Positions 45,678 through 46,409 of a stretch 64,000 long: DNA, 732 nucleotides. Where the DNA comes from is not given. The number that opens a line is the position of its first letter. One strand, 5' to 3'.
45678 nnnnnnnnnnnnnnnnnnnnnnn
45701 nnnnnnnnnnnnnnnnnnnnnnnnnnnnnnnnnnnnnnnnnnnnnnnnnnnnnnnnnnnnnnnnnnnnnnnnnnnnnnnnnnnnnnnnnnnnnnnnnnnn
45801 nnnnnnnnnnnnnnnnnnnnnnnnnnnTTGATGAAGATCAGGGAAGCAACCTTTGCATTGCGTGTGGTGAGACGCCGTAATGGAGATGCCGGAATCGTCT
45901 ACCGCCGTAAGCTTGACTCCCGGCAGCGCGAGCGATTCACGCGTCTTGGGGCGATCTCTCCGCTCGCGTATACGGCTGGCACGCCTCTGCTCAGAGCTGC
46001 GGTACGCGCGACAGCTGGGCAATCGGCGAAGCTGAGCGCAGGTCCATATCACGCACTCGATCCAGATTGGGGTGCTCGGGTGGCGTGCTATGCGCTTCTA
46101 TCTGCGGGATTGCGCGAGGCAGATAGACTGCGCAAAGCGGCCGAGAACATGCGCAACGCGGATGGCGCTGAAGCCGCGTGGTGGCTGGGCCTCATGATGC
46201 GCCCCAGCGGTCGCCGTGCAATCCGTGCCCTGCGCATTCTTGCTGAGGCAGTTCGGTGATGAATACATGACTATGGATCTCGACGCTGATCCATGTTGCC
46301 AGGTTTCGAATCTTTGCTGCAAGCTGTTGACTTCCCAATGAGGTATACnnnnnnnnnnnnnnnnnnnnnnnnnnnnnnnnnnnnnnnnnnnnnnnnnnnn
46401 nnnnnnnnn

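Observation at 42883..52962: DUF499 ATPase - small ORF - DUF1156 adenine methyltransferase - PLD/SNF2 helicase: restriction-like three-component module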

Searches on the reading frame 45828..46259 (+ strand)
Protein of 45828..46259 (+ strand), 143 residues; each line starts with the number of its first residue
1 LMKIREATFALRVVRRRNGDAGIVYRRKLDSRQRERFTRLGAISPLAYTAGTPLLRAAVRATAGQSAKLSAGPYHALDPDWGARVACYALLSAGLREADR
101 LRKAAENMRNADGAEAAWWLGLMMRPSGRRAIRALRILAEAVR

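Call 3: search_protein_families(library=pfam, proteins=[window:45828-46259:+])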
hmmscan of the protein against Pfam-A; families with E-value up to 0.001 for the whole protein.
window:45828-46259:+ (143 aa): 1 family
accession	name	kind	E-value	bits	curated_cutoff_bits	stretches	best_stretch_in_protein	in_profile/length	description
PF24728.1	DUF7680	-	1.2e-09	38.9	24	1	9-138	1-138/141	Domain of unknown function (DUF7680)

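Call 4: search_protein_families(library=padloc, proteins=[window:45828-46259:+])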
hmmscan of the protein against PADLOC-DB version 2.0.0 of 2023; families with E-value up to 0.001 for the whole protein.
window:45828-46259:+ (143 aa): 0 families

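Call 15: search_protein_families(library=pfam, proteins=[window:45831-46259:+], max_evalue=10)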
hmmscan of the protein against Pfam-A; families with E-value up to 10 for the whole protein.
window:45831-46259:+ (142 aa): 1 family
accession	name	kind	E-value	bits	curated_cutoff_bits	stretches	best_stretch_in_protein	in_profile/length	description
PF24728.1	DUF7680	-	1.2e-09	39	24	1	8-137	1-138/141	Domain of unknown function (DUF7680)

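Call 16: search_protein_families(library=ncbifam, proteins=[window:45831-46259:+], max_evalue=0.01)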
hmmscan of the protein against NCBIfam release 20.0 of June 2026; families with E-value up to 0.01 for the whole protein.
window:45831-46259:+ (142 aa): 0 families

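Call 19: find_homologous_proteins(query=window:45831-46259:+, max_evalue=0.001)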
Query window:45831-46259:+ (142 aa): 694 proteins with E <= 0.001 among 1111 candidates; the best 120 are listed.
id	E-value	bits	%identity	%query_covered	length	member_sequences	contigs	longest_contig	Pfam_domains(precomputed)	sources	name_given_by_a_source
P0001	5.8e-83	294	100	100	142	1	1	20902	PF24728.2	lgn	-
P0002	8.1e-74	264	87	100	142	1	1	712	PF24728.2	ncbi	-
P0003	2.8e-61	223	77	100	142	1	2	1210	PF24728.2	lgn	-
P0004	6.3e-60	219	74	100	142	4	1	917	PF24728.2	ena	-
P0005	1.4e-59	218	75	100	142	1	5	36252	PF24728.2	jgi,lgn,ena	jgi:hypothetical protein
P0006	2.8e-59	217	72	100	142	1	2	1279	PF24728.2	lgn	-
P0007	2.9e-59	217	72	99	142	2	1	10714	PF24728.2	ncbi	-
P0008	3.8e-59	217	71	100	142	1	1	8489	PF24728.2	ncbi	-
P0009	5.9e-59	216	71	100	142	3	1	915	PF24728.2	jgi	jgi:hypothetical protein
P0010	5.9e-59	216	70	100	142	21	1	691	PF24728.2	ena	-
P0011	6.9e-59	216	70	100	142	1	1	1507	PF24728.2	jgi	jgi:hypothetical protein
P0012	1.9e-58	214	69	100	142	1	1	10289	PF24728.2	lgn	-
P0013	2.4e-58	214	69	100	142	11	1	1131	PF24728.2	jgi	-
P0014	3.6e-58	213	73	100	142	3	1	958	PF24728.2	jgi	jgi:hypothetical protein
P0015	4.6e-58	213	72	100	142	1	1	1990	PF24728.2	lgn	-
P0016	4.7e-58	213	69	100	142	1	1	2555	PF24728.2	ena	-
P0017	6.2e-58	213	71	100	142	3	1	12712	PF24728.2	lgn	-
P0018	7.2e-58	212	68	100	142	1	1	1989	PF24728.2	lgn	-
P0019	1.2e-57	212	69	100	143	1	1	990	PF24728.2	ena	-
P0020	1.7e-57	211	70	100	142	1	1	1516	PF24728.2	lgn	-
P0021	3.0e-57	210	69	100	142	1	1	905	PF24728.2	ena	-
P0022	3.2e-57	210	69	100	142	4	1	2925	PF24728.2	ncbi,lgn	-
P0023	3.4e-57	210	70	100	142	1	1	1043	PF24728.2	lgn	-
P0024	3.6e-57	210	70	100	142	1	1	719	PF24728.2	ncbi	-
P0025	3.8e-57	210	70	100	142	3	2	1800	PF24728.2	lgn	-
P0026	5.4e-57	210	68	100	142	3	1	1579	PF24728.2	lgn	-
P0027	9.5e-57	209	71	100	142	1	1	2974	PF24728.2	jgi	jgi:hypothetical protein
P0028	1.1e-56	209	68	100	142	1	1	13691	PF24728.2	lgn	-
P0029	1.4e-56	208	70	100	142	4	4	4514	PF24728.2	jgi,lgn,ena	-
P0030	1.8e-56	208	69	100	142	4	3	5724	PF24728.2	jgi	jgi:hypothetical protein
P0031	1.9e-56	208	68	100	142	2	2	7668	PF24728.2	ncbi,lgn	-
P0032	2.1e-56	208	70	100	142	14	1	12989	PF24728.2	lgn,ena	-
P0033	2.7e-56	207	70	100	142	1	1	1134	PF24728.2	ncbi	-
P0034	4.2e-56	207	70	100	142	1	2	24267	PF24728.2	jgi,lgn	jgi:hypothetical protein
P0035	4.4e-56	207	68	100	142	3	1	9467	PF24728.2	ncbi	-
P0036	4.5e-56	207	69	100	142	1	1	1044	PF24728.2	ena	-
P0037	4.6e-56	207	70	99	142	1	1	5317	PF24728.2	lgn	-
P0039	5.4e-56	206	69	100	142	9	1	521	PF24728.2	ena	-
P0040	5.6e-56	206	70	100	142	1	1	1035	PF24728.2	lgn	-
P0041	6.5e-56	206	69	100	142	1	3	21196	PF24728.2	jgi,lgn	-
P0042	6.8e-56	206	68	100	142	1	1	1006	PF24728.2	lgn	-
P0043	7.8e-56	206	70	100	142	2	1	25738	PF24728.2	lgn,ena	-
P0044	8.0e-56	206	68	100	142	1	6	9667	PF24728.2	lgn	-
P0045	9.9e-56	205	67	100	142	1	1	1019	PF24728.2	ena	-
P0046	1.0e-55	205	68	100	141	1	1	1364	PF24728.2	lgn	-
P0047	1.1e-55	205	70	100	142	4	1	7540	PF24728.2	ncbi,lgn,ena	-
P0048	1.1e-55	205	64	100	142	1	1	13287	PF24728.2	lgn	-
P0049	1.2e-55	205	67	100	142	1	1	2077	PF24728.2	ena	-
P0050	1.2e-55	205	70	100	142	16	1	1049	PF24728.2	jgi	jgi:hypothetical protein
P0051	1.2e-55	205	68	100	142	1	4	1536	PF24728.2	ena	-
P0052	1.2e-55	205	67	99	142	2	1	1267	PF24728.2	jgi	-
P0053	1.4e-55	205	68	100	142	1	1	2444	PF24728.2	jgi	jgi:acetylornithine deacetylase/succinyl-diaminopimelate desuccinylase-like protein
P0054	1.4e-55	205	68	100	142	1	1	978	PF24728.2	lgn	-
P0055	1.5e-55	205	71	99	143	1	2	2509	PF24728.2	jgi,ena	-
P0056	1.6e-55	205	69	100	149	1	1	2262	PF24728.2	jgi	jgi:hypothetical protein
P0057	1.7e-55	205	68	100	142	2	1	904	PF24728.2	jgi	-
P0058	1.9e-55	205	69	100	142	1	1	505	PF24728.2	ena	-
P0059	2.0e-55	204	66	100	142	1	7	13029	PF24728.2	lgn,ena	-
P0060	2.0e-55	204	68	100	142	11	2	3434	PF24728.2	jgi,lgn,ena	jgi:hypothetical protein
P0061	2.1e-55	204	67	100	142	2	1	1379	PF24728.2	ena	-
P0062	2.2e-55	204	68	100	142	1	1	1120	PF24728.2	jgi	jgi:hypothetical protein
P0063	2.3e-55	204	68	100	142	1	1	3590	PF24728.2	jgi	jgi:hypothetical protein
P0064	2.4e-55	204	66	100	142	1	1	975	PF24728.2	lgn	-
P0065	2.4e-55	204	67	100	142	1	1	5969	PF24728.2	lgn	-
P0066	2.6e-55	204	67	99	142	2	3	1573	PF24728.2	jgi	jgi:hypothetical protein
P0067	2.9e-55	204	67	99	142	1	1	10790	PF24728.2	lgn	-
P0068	3.0e-55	204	70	100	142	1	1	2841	PF24728.2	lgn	-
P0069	3.1e-55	204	68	100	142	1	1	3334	PF24728.2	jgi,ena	-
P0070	3.3e-55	204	68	100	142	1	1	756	PF24728.2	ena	-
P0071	3.4e-55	204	70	100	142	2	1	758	PF24728.2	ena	-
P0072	3.6e-55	204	68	100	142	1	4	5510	PF24728.2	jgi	jgi:hypothetical protein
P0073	3.7e-55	204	66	100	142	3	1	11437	PF24728.2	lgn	-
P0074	3.8e-55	204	68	100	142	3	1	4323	PF24728.2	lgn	-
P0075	4.6e-55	203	68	100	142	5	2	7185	PF24728.2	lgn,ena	-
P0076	4.6e-55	203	65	100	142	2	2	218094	PF24728.2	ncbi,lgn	-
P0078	5.0e-55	203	68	100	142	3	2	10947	PF24728.2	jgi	jgi:hypothetical protein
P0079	5.5e-55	203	72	99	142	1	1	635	PF24728.2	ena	-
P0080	5.5e-55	203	68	100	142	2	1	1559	PF24728.2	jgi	jgi:hypothetical protein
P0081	5.7e-55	203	66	100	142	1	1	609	PF24728.2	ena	-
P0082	6.1e-55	203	68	100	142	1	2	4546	PF24728.2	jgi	-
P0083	6.1e-55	203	68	100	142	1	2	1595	PF24728.2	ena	-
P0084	6.2e-55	203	69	100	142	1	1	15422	PF24728.2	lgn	-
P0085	6.3e-55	203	67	100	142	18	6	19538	PF24728.2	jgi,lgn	-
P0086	6.5e-55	203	68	100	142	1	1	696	PF24728.2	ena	-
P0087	6.9e-55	203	68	100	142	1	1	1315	PF24728.2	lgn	-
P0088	6.9e-55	203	67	100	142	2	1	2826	PF24728.2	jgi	jgi:hypothetical protein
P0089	7.0e-55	203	70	99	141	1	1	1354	PF24728.2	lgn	-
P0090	7.1e-55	203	70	100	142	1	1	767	PF24728.2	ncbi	-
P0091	7.3e-55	203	67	99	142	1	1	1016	PF24728.2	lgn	-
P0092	7.5e-55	203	68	100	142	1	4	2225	PF24728.2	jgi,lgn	jgi:hypothetical protein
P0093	8.1e-55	202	69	99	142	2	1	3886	PF24728.2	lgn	-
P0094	8.8e-55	202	68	100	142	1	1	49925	PF24728.2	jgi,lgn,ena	-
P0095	9.0e-55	202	68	100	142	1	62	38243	PF24728.2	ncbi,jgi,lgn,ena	ncbi:MAG: hypothetical protein ABSA04_07810 [Desulfobaccales bacterium]|jgi:hypothetical protein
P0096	9.0e-55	202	67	100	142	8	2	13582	PF24728.2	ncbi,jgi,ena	-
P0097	9.1e-55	202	68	100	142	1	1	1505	PF24728.2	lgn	-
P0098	9.5e-55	202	68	100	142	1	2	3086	PF24728.2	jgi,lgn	jgi:hypothetical protein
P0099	1.0e-54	202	67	100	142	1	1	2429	PF24728.2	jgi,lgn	-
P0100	1.0e-54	202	68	100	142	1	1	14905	PF24728.2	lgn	-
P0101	1.0e-54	202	69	100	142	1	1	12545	PF24728.2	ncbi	-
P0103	1.1e-54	202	68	100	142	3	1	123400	PF24728.2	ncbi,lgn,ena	-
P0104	1.1e-54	202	67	100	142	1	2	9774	PF24728.2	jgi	-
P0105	1.1e-54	202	68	99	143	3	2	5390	PF24728.2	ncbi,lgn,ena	-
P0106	1.2e-54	202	70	99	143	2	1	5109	PF24728.2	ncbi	-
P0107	1.3e-54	202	65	100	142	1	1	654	PF24728.2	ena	-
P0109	1.5e-54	202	70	100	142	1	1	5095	PF24728.2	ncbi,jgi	-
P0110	1.6e-54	202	68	100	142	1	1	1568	PF24728.2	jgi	jgi:hypothetical protein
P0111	1.7e-54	201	71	100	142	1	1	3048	PF24728.2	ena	-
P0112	1.7e-54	201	68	100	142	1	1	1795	PF24728.2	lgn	-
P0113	1.8e-54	201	70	99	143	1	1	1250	PF24728.2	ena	-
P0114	1.8e-54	201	66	86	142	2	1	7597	PF24728.2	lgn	-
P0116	2.1e-54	201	65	100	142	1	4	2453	PF24728.2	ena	-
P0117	2.1e-54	201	68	100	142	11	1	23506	PF24728.2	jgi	jgi:hypothetical protein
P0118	2.2e-54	201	66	100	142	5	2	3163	PF24728.2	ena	-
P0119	2.3e-54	201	66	100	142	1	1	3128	PF24728.2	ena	-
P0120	2.3e-54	201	65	100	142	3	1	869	PF24728.2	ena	-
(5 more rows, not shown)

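Call 20: find_encoding_contigs(protein=P0076, flank=10000, max_places=2)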
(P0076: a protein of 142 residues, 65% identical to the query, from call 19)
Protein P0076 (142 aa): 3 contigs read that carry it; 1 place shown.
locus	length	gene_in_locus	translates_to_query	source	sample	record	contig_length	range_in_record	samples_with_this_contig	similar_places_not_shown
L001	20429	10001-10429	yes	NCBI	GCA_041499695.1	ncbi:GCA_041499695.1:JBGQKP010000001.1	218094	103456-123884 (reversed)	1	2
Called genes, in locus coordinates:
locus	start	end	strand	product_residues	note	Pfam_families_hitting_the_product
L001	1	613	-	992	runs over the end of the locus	PF13855:LRR_8, PF12799:LRR_4, PF13855:LRR_8, PF23598:LRR_14, PF00071:Ras, PF08477:Roc, PF16095:COR-A, PF25497:COR-B, +5 more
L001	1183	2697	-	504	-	PF00589:Phage_integrase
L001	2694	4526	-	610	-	PF00589:Phage_integrase (weak)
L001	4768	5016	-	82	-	PF12728:HTH_17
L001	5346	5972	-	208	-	-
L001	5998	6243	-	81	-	PF01381:HTH_3, PF13443:HTH_26 (weak), PF13560:HTH_31 (weak)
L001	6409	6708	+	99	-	-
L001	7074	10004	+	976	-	PF04465:DUF499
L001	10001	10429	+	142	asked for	PF24728:DUF7680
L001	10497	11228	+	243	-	PF18765:Polbeta (weak)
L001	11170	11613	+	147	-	-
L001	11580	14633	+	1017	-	PF06634:DUF1156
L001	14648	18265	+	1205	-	PF13091:PLDc_2 (weak), PF00176:SNF2-rel_dom, PF00271:Helicase_C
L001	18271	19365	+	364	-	PF08808:RES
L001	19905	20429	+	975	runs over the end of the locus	PF00082:Peptidase_S8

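Call 21: find_encoding_contigs(protein=P0103, flank=10000, max_places=2)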
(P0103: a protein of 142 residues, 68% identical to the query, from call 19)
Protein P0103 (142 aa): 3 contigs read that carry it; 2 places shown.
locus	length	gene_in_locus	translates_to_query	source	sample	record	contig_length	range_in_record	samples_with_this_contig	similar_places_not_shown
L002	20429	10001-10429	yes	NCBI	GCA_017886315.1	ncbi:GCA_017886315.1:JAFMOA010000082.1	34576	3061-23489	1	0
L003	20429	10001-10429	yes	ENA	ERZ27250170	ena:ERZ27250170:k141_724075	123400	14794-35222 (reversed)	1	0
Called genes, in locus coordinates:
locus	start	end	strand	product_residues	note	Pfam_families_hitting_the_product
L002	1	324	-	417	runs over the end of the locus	PF00589:Phage_integrase (weak)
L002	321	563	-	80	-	-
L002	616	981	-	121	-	-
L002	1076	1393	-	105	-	-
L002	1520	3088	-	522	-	-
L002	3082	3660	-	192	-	PF01807:Zn_ribbon_DnaG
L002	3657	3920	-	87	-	-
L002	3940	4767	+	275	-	-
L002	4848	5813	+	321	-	-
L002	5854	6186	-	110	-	-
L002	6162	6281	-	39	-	-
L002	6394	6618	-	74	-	-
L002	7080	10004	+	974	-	PF04465:DUF499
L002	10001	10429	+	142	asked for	PF24728:DUF7680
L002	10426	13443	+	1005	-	PF06634:DUF1156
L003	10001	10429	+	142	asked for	PF24728:DUF7680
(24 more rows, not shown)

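Call 22: find_encoding_contigs(protein=P0095, flank=10000, max_places=4)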
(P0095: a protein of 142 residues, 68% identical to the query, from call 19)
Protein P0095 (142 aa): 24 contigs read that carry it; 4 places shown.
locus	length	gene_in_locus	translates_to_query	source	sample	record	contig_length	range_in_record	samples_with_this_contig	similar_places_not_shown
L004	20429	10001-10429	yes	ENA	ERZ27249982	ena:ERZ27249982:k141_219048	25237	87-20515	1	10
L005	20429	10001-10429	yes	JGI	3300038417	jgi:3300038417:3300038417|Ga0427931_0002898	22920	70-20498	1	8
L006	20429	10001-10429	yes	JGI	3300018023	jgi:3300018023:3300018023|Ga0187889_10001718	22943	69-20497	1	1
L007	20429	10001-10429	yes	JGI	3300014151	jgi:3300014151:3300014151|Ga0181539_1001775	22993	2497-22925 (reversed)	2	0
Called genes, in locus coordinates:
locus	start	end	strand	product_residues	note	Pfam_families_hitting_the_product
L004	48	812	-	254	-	PF00083:Sugar_tr, PF03137:OATP (faint), PF07690:MFS_1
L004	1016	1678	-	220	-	PF00392:GntR, PF07729:FCD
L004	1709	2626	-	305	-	PF02629:CoA_binding, PF00549:Ligase_CoA, PF13607:Succ_CoA_lig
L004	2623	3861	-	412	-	PF08442:ATP-grasp_2, PF13549:ATP-grasp_5 (weak), PF24948:Citrate_synth_N (weak), PF16114:Citrate_bind (weak)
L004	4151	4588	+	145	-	PF01797:Y1_Tnp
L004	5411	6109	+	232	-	PF00239:Resolvase, PF07508:Recombinase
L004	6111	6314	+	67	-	PF12728:HTH_17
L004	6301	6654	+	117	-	-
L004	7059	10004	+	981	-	PF04465:DUF499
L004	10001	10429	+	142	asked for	PF24728:DUF7680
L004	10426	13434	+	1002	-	PF06634:DUF1156, PF01170:UPF0020 (faint)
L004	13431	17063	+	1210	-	PF00176:SNF2-rel_dom, PF00271:Helicase_C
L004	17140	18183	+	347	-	PF13784:Fic_N (weak), PF02661:Fic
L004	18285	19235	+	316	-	-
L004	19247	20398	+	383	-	-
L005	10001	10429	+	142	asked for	PF24728:DUF7680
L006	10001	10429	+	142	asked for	PF24728:DUF7680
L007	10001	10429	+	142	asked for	PF24728:DUF7680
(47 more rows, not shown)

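Call 31: search_solved_structures(query=A1, max_evalue=10)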
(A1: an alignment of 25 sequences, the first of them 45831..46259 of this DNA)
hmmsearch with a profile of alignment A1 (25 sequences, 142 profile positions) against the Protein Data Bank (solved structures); distinct sequences matched with E-value up to 10: 0.

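Call 37: search_protein_families(library=pfam, proteins=[L001:10497-11228:+, L001:11170-11613:+], max_evalue=0.1)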
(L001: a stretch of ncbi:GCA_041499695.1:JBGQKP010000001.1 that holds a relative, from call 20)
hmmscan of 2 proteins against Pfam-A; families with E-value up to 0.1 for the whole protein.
L001:10497-11228:+ (243 aa): 6 families
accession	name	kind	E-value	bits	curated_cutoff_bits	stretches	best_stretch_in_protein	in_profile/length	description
PF18765.7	Polbeta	-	2.7e-06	27.9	26.9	1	140-190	11-64/93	Polymerase beta, Nucleotidyltransferase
PF12802.13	MarR_2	-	0.00043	20.8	27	1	52-98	9-54/61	MarR family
PF01909.29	NTP_transf_2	-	0.0012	19.7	21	1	142-179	14-47/93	Nucleotidyltransferase domain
PF24033.1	DUF7342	-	0.004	17.6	31.6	1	81-124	34-77/150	Family of unknown function (DUF7342)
PF24266.1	HTH_HVO_0163_N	-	0.014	15.8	31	1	49-107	3-60/70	HVO_0163, N-terminal HTH domain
PF07848.18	PaaX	-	0.043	14.5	24.8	0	69-106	28-65/70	PaaX-like protein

L001:11170-11613:+ (147 aa): 6 families
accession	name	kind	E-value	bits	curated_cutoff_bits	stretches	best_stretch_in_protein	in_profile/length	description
PF05168.19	HEPN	-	0.0024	18.4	22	1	45-137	24-116/117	HEPN domain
PF18726.6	HEPN_SAV_6107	-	0.0036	18.3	27.2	1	48-135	10-97/98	SAV_6107-like HEPN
PF02403.27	Seryl_tRNA_N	-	0.028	15.1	28.2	1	87-136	34-84/108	Seryl-tRNA synthetase N-terminal domain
PF24641.1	KH_DEAH11_2nd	-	0.058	13.6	27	1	73-105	42-74/75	DEAH11 eukaryotic type KH-domain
PF05130.17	FlgN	-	0.059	14.2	30.5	0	82-137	37-96/147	FlgN protein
PF06133.16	Com_YlbF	-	0.076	13.9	23.9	0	73-132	13-74/105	Control of competence regulator ComK, YlbF/YmcA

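Call 41: predict_structure(alignment_id=A1)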
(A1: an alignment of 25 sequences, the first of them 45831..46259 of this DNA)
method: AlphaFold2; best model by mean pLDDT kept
length: 142 residues; sequences in the alignment: 25
mean_pLDDT: 62.5   pTM: 0.53
mean pLDDT of the five models: 62.5, 61.3, 59.9, 54.6, 51.3
residues with pLDDT >= 90: 0; 70-90: 52; 50-70: 58; < 50: 32
segments of 3 or more residues with pLDDT < 50: 1-3, 88-91, 119-122, 132-142
pLDDT, mean of each block of 10 residues (from residue 1): 59 84 77 78 67 69 79 72 51 51 53 50 50 42 30
secondary structure, 60 per line:
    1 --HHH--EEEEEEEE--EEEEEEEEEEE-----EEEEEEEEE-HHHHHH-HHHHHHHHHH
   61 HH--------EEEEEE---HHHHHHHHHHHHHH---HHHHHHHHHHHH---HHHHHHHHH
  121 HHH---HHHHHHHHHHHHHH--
elements in order: E8-15 E18-28 E34-42 H44-49 H51-62 E71-76 H80-93 H97-108 H112-123 H127-140

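Call 43: search_protein_representatives(alignment_id=A1)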
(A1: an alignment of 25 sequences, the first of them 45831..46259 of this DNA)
Query: 25 sequences, 142 profile positions. Proteins with E-value up to 0.001 (for the whole library): 111; up to 1e-10: 63; up to 1e-30: 22. The best 111 are listed.
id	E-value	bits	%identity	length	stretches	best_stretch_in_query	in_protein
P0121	3.6e-56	205.5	-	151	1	2-141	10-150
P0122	1.3e-49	184.2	-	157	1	3-142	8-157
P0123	1.2e-48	181.1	-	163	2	65-142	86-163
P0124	8.4e-48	178.3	-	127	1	1-124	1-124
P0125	5.5e-47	175.7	-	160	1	3-141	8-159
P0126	5.3e-42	159.6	-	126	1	1-106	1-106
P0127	5.8e-42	159.4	-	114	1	33-141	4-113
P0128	8.6e-41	155.6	-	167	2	70-141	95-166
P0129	9.8e-40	152.2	-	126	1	43-141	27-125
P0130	1.1e-38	148.8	-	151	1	3-142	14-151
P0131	1.3e-37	145.3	-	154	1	1-97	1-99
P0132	5.8e-37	143.2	-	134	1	1-91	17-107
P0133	1.4e-36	142.0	-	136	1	1-127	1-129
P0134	3.7e-36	140.6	-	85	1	59-142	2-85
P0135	2.0e-35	138.3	-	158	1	4-141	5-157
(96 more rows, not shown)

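Call 52: find_related_loci(query=A1, collection=genome_contigs, flank=10000)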
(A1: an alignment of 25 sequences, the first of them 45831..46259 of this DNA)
Query A1 (142 aa) in genome_contigs; peptide patterns used: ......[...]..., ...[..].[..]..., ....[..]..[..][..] (x = any residue, [..] = any of these).
137 stretches matched a pattern; 83 encode a relative of the query (tblastn E <= 1e-3); the best 80 are kept; 79 distinct loci.
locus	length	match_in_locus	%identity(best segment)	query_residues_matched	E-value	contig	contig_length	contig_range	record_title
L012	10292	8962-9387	68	1-142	3e-63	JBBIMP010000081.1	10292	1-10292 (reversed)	MAG: Acidobacteriota bacterium isolate RSS170216_bin_235 NODE_5371_length_10292_cov_13.815083, whole genome shotgun sequ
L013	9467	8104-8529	68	1-142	6e-63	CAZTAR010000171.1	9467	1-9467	MAG TPA_asm: uncultured Planctomycetaceae bacterium isolate binchicken_co86_159 genome assembly, contig: NODE_2934_lengt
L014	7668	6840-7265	68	1-142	2e-62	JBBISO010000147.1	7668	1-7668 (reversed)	MAG: Acidobacteriota bacterium isolate PBS170224_bin_375 NODE_7847_length_7668_cov_4.046499, whole genome shotgun sequen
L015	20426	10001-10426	65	1-142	9e-61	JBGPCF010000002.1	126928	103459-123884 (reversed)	MAG: Terriglobia bacterium isolate OBJ_0618_050_56 k141_4560729_length_126928_cov_16.0642, whole genome shotgun sequence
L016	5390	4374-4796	68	2-142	3e-60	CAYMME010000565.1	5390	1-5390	MAG TPA_asm: uncultured Planctomycetales bacterium isolate binchicken_co65_34 genome assembly, contig: NODE_53037_length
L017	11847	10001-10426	69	1-142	4e-60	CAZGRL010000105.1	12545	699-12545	MAG TPA_asm: uncultured Anaerolineaceae bacterium isolate binchicken_co34_481 genome assembly, contig: NODE_8621_length_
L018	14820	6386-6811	68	1-142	7e-60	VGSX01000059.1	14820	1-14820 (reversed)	MAG: Deltaproteobacteria bacterium isolate K_DeepCast_300m_m2_247 K_DeepCast_300m_m2_247_Ga0194111_10005313, whole genom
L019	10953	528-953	68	1-142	8e-60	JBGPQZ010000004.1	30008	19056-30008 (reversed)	MAG: Candidatus Methylomirabilia bacterium isolate OBJ1_062018_150_20 k141_498475_length_30008_cov_9.0000, whole genome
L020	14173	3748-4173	66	1-142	3e-59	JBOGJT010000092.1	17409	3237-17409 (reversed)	MAG: Terriglobia bacterium isolate TC-S_metawrap_bin.63 k127_3055517, whole genome shotgun sequence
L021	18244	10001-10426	66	1-142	1e-58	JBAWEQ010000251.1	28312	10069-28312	MAG: Acidobacteriota bacterium isolate MFD02204_ilm_asm_bin14 k127_273261, whole genome shotgun sequence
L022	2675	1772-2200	67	1-141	1e-58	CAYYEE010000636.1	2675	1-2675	MAG TPA_asm: uncultured Planctomycetota bacterium isolate binchicken_co265_18 genome assembly, contig: NODE_48880_length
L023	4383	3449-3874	65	1-142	5e-58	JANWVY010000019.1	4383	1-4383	MAG: Bryobacteraceae bacterium isolate SKYG128 NODE_19_length_4383_cov_8.079889, whole genome shotgun sequence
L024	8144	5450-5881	64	1-142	3e-58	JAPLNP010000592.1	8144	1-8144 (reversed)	MAG: Planctomycetia bacterium isolate LacPavin_0920_SED3_MAG_64_13 LacPavin_0920_SED3_scaffold_970151, whole genome shot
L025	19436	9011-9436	65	1-142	9e-58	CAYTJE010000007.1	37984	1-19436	MAG TPA_asm: uncultured Anaerolineales bacterium isolate SRP141376_co1_325 genome assembly, contig: NODE_2550_length_379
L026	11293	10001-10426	64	1-142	2e-57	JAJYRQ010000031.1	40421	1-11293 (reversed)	MAG: Deltaproteobacteria bacterium isolate DX1.bin15 NODE_1317_length_40421_cov_2.975034, whole genome shotgun sequence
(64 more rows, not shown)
